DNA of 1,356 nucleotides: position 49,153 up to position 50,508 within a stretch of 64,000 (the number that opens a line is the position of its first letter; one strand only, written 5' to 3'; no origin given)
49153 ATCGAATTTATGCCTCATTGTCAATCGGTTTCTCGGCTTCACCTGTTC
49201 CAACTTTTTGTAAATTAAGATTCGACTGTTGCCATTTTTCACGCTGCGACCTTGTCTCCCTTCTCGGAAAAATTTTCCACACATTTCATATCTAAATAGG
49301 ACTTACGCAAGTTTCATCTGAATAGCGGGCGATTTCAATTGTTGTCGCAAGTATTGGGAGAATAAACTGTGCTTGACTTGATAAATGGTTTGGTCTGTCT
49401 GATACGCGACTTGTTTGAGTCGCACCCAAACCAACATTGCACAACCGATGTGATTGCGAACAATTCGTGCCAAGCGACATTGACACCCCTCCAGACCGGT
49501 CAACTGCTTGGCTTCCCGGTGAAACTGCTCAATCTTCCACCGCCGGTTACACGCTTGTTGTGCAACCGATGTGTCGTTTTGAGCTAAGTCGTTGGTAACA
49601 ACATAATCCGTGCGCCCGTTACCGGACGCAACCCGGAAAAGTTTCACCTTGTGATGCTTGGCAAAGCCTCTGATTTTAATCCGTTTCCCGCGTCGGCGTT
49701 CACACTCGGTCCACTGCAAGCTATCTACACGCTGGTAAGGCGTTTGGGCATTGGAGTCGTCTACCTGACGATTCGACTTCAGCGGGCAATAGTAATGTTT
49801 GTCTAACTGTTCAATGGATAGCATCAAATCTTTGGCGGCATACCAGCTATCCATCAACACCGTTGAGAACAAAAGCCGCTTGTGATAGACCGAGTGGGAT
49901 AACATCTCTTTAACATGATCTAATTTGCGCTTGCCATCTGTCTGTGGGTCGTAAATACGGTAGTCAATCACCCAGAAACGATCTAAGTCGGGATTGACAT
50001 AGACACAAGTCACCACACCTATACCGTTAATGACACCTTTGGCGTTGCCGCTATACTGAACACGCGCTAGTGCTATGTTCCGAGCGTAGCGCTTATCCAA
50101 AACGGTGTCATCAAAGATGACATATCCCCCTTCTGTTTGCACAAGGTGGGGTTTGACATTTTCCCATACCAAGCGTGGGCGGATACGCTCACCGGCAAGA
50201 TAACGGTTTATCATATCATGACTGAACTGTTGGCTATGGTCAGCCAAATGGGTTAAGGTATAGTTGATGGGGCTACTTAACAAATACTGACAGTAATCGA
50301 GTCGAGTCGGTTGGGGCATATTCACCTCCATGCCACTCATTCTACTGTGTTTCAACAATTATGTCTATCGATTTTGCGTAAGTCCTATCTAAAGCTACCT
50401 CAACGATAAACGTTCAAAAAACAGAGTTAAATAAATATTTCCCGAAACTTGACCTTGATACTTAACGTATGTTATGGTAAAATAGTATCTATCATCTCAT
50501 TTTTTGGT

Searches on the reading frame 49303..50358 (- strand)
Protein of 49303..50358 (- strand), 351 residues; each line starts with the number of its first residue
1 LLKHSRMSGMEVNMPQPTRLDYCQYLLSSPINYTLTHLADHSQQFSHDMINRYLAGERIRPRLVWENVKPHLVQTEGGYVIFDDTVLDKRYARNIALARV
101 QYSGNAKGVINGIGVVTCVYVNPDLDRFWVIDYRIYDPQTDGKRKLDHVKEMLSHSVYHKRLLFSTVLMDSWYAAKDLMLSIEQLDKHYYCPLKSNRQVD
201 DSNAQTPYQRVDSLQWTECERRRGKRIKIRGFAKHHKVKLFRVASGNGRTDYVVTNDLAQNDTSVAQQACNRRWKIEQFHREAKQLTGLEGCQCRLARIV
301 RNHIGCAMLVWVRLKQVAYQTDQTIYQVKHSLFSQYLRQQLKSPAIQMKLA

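Call 3: search_protein_families(library=pfam, proteins=[window:49303-50358:-], max_evalue=0.01)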
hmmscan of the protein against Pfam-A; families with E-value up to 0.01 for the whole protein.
window:49303-50358:- (351 aa): 3 families
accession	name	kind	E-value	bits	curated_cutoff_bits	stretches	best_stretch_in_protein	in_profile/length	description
PF01609.27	DDE_Tnp_1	-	7.8e-09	36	23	1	163-311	76-198/200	Transposase DDE domain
PF13546.12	DDE_5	-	7.9e-07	29.3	27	1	57-200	59-215/272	DDE superfamily endonuclease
PF13701.12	DDE_Tnp_1_4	-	0.00053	18.8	34.7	1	146-320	199-368/435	Transposase DDE domain group 1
